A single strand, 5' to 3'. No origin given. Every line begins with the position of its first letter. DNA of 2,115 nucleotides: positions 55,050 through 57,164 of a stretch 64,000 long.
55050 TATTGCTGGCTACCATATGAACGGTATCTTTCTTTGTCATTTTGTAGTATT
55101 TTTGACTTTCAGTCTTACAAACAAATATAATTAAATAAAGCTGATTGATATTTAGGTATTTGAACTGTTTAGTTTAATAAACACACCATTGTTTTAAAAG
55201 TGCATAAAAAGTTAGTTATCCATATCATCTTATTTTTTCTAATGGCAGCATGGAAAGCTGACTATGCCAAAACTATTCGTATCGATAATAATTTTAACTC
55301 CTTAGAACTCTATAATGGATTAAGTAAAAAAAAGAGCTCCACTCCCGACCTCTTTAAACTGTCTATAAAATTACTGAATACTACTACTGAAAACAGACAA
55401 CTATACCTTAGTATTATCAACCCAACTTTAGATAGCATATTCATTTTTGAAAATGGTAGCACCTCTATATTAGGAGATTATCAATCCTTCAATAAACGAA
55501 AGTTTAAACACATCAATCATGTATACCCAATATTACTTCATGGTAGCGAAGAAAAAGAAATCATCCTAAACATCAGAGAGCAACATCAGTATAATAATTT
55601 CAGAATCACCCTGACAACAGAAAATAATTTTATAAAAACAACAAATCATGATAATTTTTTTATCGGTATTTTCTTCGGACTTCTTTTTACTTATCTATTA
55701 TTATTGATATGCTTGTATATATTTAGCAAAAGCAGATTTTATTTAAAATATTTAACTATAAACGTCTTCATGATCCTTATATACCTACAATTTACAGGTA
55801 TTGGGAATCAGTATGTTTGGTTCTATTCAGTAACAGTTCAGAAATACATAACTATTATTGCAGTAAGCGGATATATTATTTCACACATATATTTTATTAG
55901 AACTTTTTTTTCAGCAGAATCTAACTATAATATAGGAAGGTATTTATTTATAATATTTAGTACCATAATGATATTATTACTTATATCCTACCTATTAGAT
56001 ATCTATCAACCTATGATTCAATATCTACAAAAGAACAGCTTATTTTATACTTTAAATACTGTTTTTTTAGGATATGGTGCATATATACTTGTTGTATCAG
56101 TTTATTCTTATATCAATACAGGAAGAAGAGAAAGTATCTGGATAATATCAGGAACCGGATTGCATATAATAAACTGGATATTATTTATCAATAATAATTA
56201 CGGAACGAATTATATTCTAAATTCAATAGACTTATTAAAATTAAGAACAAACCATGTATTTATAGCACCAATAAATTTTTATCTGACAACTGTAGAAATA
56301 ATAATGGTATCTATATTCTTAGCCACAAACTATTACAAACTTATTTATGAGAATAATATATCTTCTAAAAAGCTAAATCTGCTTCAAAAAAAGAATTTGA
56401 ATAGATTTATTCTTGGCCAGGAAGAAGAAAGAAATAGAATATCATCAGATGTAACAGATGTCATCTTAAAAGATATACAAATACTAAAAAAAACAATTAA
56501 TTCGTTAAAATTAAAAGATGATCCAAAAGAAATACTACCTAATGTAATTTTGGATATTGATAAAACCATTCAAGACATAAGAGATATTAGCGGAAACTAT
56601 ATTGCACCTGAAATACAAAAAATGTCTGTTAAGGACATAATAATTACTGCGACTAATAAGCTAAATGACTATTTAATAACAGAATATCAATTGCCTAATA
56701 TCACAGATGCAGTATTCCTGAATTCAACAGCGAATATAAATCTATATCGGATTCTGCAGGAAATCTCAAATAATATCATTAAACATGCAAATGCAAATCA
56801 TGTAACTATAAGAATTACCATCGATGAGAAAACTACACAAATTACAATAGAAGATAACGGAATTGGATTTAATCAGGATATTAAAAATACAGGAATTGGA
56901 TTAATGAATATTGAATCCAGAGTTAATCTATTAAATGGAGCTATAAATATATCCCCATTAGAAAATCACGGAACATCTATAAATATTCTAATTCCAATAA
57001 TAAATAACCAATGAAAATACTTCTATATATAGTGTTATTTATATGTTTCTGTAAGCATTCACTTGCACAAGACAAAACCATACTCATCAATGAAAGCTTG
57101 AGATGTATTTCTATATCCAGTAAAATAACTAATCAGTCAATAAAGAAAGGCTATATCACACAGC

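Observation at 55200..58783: Translationally coupled pair of 7TM-DISM sensor kinases with reciprocal catalytic defects (one His-less, one ATP-site-less) and no response regulator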

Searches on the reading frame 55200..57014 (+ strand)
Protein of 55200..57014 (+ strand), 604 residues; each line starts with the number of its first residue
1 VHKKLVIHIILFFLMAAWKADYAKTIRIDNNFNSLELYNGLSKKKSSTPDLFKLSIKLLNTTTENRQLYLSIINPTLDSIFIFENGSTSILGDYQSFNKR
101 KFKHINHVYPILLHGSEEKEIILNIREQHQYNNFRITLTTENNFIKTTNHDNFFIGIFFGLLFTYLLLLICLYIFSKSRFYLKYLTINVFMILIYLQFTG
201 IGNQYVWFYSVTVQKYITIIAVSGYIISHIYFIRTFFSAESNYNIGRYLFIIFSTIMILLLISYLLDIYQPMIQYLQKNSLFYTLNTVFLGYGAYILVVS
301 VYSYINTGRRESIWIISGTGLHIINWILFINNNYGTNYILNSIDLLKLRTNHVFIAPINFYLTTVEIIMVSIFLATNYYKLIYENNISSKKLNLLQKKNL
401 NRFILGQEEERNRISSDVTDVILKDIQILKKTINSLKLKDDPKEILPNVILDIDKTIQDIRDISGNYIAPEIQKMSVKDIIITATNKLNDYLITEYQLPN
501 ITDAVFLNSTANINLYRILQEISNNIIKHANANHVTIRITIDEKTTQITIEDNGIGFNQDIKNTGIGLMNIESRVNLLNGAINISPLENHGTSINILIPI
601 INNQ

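Call 3: search_protein_families(library=pfam, proteins=[window:55200-57014:+], max_evalue=1)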
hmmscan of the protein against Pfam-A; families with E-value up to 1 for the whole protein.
window:55200-57014:+ (604 aa): 6 families
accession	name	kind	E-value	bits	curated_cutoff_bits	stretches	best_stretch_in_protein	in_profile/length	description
PF02518.31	HATPase_c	-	8.4e-13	49.2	26.4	1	513-599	4-108/111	Histidine kinase-, DNA gyrase B-, and HSP90-like ATPase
PF07695.17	7TMR-DISM_7TM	-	4.8e-08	33.6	29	1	152-339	2-176/205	7TM diverse intracellular signalling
PF07696.17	7TMR-DISMED2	-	2.1e-07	31.4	22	1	54-139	46-135/136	7TMR-DISM extracellular 2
PF13581.12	HATPase_c_2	-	0.0002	21.8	27.4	1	518-561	35-83/127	Histidine kinase-like ATPase domain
PF13589.12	HATPase_c_3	-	0.0045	17.5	25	1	524-570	12-58/137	Histidine kinase-, DNA gyrase B-, and HSP90-like ATPase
PF14605.12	Nup35_RRM_2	-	0.12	12.7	27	1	218-238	2-22/53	Nup53/35/40-type RNA recognition motif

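Call 4: search_protein_families(library=ncbifam, proteins=[window:55200-57014:+], max_evalue=1)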
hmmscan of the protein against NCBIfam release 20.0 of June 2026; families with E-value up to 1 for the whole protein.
window:55200-57014:+ (604 aa): 20 families
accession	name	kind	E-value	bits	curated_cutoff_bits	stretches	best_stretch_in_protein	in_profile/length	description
NF052443.1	SensHisKinMctS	equivalog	3.3e-26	91.6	700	1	364-600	205-448/457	two-component system sensor histidine kinase MctS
NF008649.0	PRK11644.1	equivalog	1.4e-19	70.2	408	1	339-600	233-496/499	signal transduction histidine-protein kinase/phosphatase UhpB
NF052531.1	Strep_LiaS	equivalog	1.7e-17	63.7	450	1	513-601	239-328/328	envelope stress sensor histidine kinase LiaS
NF008184.0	PRK10935.1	equivalog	3.9e-13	48.9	553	1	443-599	401-558/565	nitrate/nitrite two-component system sensor histidine kinase NarQ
NF007896.0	PRK10600.1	equivalog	7.3e-13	48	578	1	487-596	475-581/598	nitrate/nitrite two-component system sensor histidine kinase NarX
NF047786.1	his_kin_MadS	equivalog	0.0004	19.6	500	1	506-587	329-422/434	MadS family sensor histidine kinase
NF040691.1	MtrAB_MtrB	equivalog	0.00046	19.3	450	1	516-560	389-433/507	MtrAB system histidine kinase MtrB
NF033792.0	ActS_PrrB_HisK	equivalog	0.0011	17.9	350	1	518-562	315-358/423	ActS/PrrB/RegB family redox-sensitive histidine kinase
NF051872.1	HisKinPhyk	equivalog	0.0011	17.6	750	1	521-596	456-534/537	sensor histidine kinase PhyK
NF003144.0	PRK04069.1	equivalog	0.0015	17.9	145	1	521-578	49-110/161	anti-sigma B factor RsbW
NF041832.1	near_NosP_CTERM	subfamily_domain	0.0023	17.1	400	1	455-560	61-166/370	NahK/ErcS family hybrid sensor histidine kinase/response regulator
NF041735.1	hist_kin_RppB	equivalog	0.0038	16.1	400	1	512-560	331-380/438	two-component system sensor histidine kinase RppB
NF007898.0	PRK10604.1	equivalog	0.0091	15.2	478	1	515-562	320-366/433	two-component system sensor histidine kinase RstB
NF046044.1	PnpS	equivalog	0.028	13.4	400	1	467-560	237-332/390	two-component system histidine kinase PnpS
NF047322.1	HK_morpho_MacS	equivalog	0.031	13.4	300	1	501-599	262-367/367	MacS family sensor histidine kinase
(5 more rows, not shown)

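Call 6: find_encoding_contigs(protein=window:55200-57014:+, flank=10000, max_places=6)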
Protein window:55200-57014:+ (604 aa): no gene with exactly this product is on record in the collection.

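Call 9: find_homologous_proteins(query=window:55200-57014:+, max_evalue=0.00001)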
Query window:55200-57014:+ (604 aa): 73 proteins with E <= 0.00001 among 8000 candidates.
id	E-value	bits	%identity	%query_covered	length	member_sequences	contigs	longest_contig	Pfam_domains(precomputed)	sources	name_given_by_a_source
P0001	0.0e+0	1263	100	98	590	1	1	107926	PF07696.18,PF07695.18,PF02518.32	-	-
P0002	2.9e-169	583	46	99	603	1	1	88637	PF07696.18,PF07695.18,PF02518.32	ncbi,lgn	-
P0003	5.7e-169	582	47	99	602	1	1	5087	PF07696.18,PF02518.32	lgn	-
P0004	5.0e-168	579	47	98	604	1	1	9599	PF07696.18,PF07695.18,PF02518.32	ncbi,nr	ncbi:MAG: sensory box histidine kinase [Bacteroidota bacterium]|nr:sensory box histidine kinase [Bac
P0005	4.5e-164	565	46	98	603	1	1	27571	PF07696.18,PF07695.18,PF02518.32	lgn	-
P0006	2.3e-163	563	45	99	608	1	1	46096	PF07696.18,PF07695.18,PF02518.32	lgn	-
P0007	9.5e-162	558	46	96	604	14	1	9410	PF07696.18,PF07695.18,PF02518.32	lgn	-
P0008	3.6e-161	556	47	96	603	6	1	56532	PF07696.18,PF07695.18,PF02518.32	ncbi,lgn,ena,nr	ncbi:MAG TPA: 7TM-DISM domain-containing protein [Chitinophagales bacterium]|nr:7TM-DISM domain-cont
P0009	1.2e-160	554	46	98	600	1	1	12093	PF07696.18,PF02518.32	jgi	jgi:signal transduction histidine kinase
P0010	5.6e-159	549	45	99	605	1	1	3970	PF07696.18,PF02518.32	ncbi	-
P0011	3.0e-158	546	45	99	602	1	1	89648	PF07696.18,PF02518.32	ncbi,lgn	-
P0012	5.6e-158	545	47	96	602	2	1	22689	PF07696.18,PF07695.18,PF02518.32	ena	-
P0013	2.3e-157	543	47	98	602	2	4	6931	PF07696.18,PF07695.18,PF02518.32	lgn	-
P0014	9.3e-157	541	46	99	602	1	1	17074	PF07696.18,PF02518.32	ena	-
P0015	1.0e-156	541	46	99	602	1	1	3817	PF07696.18,PF02518.32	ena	-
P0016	1.1e-156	541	46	99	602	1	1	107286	PF07696.18,PF02518.32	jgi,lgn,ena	-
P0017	3.5e-156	539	46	96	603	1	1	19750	PF07696.18,PF07695.18,PF02518.32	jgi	jgi:two-component sensor histidine kinase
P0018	3.9e-156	539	45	99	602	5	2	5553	PF07696.18,PF07695.18,PF02518.32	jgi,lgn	-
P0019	2.3e-155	537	46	96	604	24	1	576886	PF07696.18,PF07695.18,PF02518.32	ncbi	-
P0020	7.4e-154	532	47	96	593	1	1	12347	PF07696.18,PF02518.32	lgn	-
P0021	4.8e-153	529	45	99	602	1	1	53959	PF07696.18,PF07695.18,PF02518.32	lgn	-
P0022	6.2e-151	522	44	96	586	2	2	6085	PF07696.18,PF07695.18,PF02518.32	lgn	-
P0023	9.1e-151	522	44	96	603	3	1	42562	PF07696.18,PF07695.18,PF02518.32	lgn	-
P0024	2.7e-149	517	43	96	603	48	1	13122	PF07696.18,PF07695.18,PF02518.32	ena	-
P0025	2.8e-149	517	43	98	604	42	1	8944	PF07696.18,PF02518.32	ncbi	-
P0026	3.0e-148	513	43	97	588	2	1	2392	PF07696.18,PF07695.18,PF02518.32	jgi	jgi:signal transduction histidine kinase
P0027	9.7e-148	512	45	96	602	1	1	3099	PF07696.18,PF02518.32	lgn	-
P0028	1.5e-147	511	44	99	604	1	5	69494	PF07696.18,PF07695.18,PF02518.32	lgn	-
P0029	1.7e-146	507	44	99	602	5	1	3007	PF07696.18,PF07695.18,PF02518.32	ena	-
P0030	1.7e-146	507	44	99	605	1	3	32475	PF07696.18,PF07695.18,PF02518.32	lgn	-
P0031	6.6e-145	502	43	98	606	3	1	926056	PF07696.18,PF07695.18,PF02518.32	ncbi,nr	ncbi:MAG: hypothetical protein IPM95_00775 [Sphingobacteriales bacterium]|nr:hypothetical protein [S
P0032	5.5e-142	493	44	96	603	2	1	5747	PF07696.18,PF02518.32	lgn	-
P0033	1.0e-138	482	43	98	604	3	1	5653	PF07696.18,PF07695.18,PF02518.32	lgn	-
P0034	1.8e-138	481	44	96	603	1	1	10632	PF07696.18,PF07695.18,PF02518.32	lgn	-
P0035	3.8e-138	480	47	82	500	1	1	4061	PF07695.18,PF02518.32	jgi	jgi:signal transduction histidine kinase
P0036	6.2e-136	473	43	99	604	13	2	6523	PF07696.18,PF07695.18,PF02518.32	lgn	-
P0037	1.3e-135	472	42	99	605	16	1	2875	PF07696.18,PF07695.18,PF02518.32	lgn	-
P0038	1.7e-133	465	42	99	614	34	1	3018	PF07696.18,PF07695.18,PF02518.32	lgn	-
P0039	3.5e-132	460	43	96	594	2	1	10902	PF07696.18,PF02518.32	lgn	-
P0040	1.9e-124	435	41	97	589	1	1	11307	PF07696.18,PF07695.18,PF02518.32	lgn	-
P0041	3.2e-109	384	39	90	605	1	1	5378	PF07696.18,PF07695.18,PF02518.32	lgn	-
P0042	8.6e-107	376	38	96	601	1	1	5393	PF07696.18,PF07695.18,PF02518.32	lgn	-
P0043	2.9e-17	81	31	39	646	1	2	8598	PF00515.35,PF13424.13,PF07730.20,PF02518.32,PF13181.13,PF07719.24,PF13374.13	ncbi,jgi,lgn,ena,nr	ncbi:MAG TPA: sensor histidine kinase [Saprospiraceae bacterium]|nr:sensor histidine kinase [Saprosp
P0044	8.5e-17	79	31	25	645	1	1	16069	PF00515.35,PF13424.13,PF13176.13,PF07730.20,PF02518.32,PF13181.13,PF07719.24,PF13374.13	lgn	-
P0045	1.4e-15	75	33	32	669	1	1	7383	PF00515.35,PF13424.13,PF07730.20,PF02518.32,PF13181.13,PF07719.24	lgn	-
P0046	2.5e-15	74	31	37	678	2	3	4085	PF00515.35,PF13424.13,PF13176.13,PF07730.20,PF02518.32,PF13181.13,PF07719.24,PF13374.13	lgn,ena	-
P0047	1.1e-14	72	29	34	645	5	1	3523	PF10516.16,PF17874.8,PF00515.35,PF13424.13,PF28559.1,PF13176.13,PF07730.20,PF02518.32,PF13181.13,PF07719.24,PF13374.13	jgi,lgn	-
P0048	2.2e-14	71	27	34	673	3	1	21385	PF13424.13,PF07730.20,PF02518.32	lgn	-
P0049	4.0e-13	67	29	32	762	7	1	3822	PF07730.20,PF08448.17,PF02518.32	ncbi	ncbi:MAG: PAS domain-containing protein [Pedobacter sp.]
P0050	1.1e-12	66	29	33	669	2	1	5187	PF08447.19,PF13426.14,PF13188.14,PF18095.8,PF07730.20,PF08448.17,PF02518.32,PF00989.32,PF14598.13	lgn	-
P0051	5.2e-11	60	28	36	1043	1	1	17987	PF08447.19,PF13426.14,PF05227.20,PF07730.20,PF08448.17,PF02518.32,PF00989.32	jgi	jgi:PAS domain S-box-containing protein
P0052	8.6e-11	59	31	34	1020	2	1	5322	PF07495.20,PF23748.2,PF07494.18,PF07730.20,PF02518.32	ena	-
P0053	3.3e-10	58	27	43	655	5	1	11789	PF13176.13,PF07730.20,PF24885.2,PF13428.13,PF13374.13,PF14559.13,PF17874.8,PF00515.35,PF13424.13,PF02518.32,PF13432.13,PF13181.13,PF07719.24,PF13174.13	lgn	-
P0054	4.3e-10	57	32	33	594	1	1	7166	PF00672.31,PF02743.25,PF07730.20,PF02518.32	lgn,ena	-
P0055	1.7e-9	55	24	32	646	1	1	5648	PF13176.13,PF07730.20,PF24885.2,PF13374.13,PF17874.8,PF13424.13,PF28559.1,PF02518.32,PF13432.13,PF13589.13,PF13181.13,PF07719.24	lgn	-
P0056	4.5e-9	54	27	39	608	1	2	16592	PF07730.20,PF02518.32,PF13675.12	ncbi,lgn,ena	-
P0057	7.8e-9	53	23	81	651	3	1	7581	PF07730.20,PF07695.18,PF02518.32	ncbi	-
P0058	5.6e-8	50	28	32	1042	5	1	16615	PF08447.19,PF13426.14,PF13188.14,PF13185.13,PF01590.33,PF13581.13,PF07730.20,PF08448.17,PF02518.32,PF00989.32,PF14598.13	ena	-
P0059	6.2e-8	50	30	31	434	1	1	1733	PF08447.19,PF13426.14,PF07730.20,PF08448.17,PF02518.32,PF00989.32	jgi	-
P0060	1.6e-7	49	30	31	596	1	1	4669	PF08447.19,PF13426.14,PF07730.20,PF08448.17,PF02518.32,PF00989.32,PF00072.31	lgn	-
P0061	1.7e-7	49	30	31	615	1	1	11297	PF08447.19,PF13426.14,PF07730.20,PF08448.17,PF02518.32,PF00989.32,PF00072.31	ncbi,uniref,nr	ncbi:PAS domain S-box protein [Hanamia caeni]|uniref:histidine kinase n=1 Tax=Hanamia caeni TaxID=22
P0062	1.7e-7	49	30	31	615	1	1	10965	PF08447.19,PF13426.14,PF07730.20,PF08448.17,PF02518.32,PF00989.32,PF00072.31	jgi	jgi:PAS domain S-box-containing protein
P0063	2.2e-7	48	30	31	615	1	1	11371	PF08447.19,PF13426.14,PF07730.20,PF08448.17,PF02518.32,PF00989.32,PF00072.31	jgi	jgi:PAS domain S-box-containing protein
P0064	3.0e-7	48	30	31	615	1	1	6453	PF08447.19,PF13426.14,PF07730.20,PF08448.17,PF02518.32,PF00989.32,PF00072.31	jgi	jgi:PAS domain S-box-containing protein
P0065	4.6e-7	47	30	31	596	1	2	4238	PF08447.19,PF13426.14,PF07730.20,PF08448.17,PF02518.32,PF00989.32,PF00072.31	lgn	-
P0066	4.6e-7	47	30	31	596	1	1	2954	PF08447.19,PF13426.14,PF07730.20,PF08448.17,PF02518.32,PF00989.32,PF00072.31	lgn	-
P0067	4.9e-7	47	30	31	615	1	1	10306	PF08447.19,PF13426.14,PF07730.20,PF08448.17,PF02518.32,PF00989.32,PF00072.31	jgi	jgi:PAS domain S-box-containing protein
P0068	4.9e-7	47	30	31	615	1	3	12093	PF08447.19,PF13426.14,PF07730.20,PF08448.17,PF02518.32,PF00989.32,PF00072.31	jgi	jgi:PAS domain S-box-containing protein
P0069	5.0e-7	47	30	31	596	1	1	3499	PF08447.19,PF13426.14,PF07730.20,PF08448.17,PF02518.32,PF00989.32,PF00072.31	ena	-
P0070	5.4e-7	47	30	31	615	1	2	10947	PF08447.19,PF13426.14,PF07730.20,PF08448.17,PF02518.32,PF00989.32,PF00072.31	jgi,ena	jgi:PAS domain S-box-containing protein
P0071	6.7e-7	47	30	31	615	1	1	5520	PF08447.19,PF13426.14,PF07730.20,PF08448.17,PF02518.32,PF00989.32,PF00072.31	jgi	jgi:PAS domain S-box-containing protein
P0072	1.4e-6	46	27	37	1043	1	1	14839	PF07494.18,PF07730.20,PF02518.32,PF08450.19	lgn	-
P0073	1.5e-6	45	30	31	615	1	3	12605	PF08447.19,PF13426.14,PF07730.20,PF08448.17,PF02518.32,PF00989.32,PF00072.31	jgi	jgi:PAS domain S-box-containing protein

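Call 20: search_solved_structures(query=A1, max_evalue=0.01, show_alignments=2)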
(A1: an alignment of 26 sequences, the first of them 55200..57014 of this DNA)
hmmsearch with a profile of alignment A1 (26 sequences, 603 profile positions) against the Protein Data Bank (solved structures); distinct sequences matched with E-value up to 0.01: 17.
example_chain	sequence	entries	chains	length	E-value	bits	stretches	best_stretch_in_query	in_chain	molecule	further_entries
4gt8_A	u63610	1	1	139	8e-14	54.3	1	501-600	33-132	Sensor protein vraS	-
3gie_A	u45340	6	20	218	2.1e-11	46.4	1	405-597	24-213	Sensor histidine kinase desK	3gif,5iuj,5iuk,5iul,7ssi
3ehf_A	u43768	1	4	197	3e-11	45.9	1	407-597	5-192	Sensor kinase (YocF protein)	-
3gig_A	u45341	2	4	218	5.4e-11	45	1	405-597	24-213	Sensor histidine kinase desK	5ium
7ssj_A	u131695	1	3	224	7.6e-11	44.5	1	405-596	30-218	Sensor histidine kinase DesK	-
3ehh_A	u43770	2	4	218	3.8e-10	42.2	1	407-597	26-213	Sensor kinase (YocF protein)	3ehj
3ehg_A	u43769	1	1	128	2.1e-09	39.8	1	494-597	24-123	Sensor kinase (YocF protein)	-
8sbm_A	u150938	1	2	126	4.3e-06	28.8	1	516-593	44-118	GAF domain-containing protein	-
3zxo_A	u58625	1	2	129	5.7e-06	28.4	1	516-593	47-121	REDOX SENSOR HISTIDINE KINASE RESPONSE REGULATOR DEVS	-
3d36_A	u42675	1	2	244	1e-05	27.6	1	529-600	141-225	Sporulation kinase B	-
3zxq_A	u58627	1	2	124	1.2e-05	27.4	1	515-593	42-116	HYPOXIA SENSOR HISTIDINE KINASE RESPONSE REGULATOR DOST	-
1i58_A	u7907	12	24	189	0.0011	20.8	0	560-599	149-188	CHEMOTAXIS PROTEIN CHEA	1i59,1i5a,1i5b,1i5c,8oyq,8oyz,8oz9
1i5d_A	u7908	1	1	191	0.0011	20.8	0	560-599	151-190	CHEMOTAXIS PROTEIN CHEA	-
6mi6_A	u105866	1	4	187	0.0016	20.3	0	560-599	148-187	Chemotaxis protein CheA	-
4xiv_A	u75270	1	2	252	0.002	20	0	560-599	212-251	Chemotaxis protein CheA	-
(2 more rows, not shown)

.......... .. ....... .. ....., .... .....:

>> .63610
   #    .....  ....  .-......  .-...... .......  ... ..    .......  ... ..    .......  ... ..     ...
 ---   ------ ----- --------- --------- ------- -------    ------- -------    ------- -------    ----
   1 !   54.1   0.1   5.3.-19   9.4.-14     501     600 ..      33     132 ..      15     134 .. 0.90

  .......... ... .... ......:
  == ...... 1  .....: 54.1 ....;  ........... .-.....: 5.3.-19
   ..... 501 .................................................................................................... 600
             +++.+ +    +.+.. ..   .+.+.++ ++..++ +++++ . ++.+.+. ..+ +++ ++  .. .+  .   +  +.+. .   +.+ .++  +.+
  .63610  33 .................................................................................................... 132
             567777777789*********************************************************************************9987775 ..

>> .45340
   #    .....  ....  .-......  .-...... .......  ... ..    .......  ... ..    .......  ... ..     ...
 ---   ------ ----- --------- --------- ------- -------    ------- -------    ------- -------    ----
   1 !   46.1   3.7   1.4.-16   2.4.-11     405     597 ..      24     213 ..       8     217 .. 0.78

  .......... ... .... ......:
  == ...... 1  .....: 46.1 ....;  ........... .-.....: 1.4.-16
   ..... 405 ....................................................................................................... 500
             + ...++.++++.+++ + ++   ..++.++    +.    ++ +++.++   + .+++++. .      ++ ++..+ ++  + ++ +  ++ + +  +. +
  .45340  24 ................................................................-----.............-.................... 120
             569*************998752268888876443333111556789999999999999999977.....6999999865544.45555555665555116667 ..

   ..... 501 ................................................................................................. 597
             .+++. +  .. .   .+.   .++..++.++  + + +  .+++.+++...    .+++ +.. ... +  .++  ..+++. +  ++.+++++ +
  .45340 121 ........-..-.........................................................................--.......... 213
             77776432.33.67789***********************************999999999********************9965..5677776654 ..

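Call 53: find_encoding_contigs(protein=P0057, flank=5000, max_places=1)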
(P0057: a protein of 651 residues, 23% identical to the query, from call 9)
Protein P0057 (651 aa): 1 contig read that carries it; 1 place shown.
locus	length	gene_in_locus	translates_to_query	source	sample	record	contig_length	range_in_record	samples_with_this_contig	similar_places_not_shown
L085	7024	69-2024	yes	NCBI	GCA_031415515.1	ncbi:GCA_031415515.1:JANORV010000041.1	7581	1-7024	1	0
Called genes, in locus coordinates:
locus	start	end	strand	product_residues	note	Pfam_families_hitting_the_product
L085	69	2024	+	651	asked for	PF07695:7TMR-DISM_7TM, PF07730:HisKA_3, PF02518:HATPase_c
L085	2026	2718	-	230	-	PF01522:Polysacc_deac_1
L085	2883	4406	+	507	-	PF00749:tRNA-synt_1c, PF19269:Anticodon_2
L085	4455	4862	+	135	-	PF02310:B12-binding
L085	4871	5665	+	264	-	PF00378:ECH_1, PF16113:ECH_2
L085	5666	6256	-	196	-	PF00877:NLPC_P60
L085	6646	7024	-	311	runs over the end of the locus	?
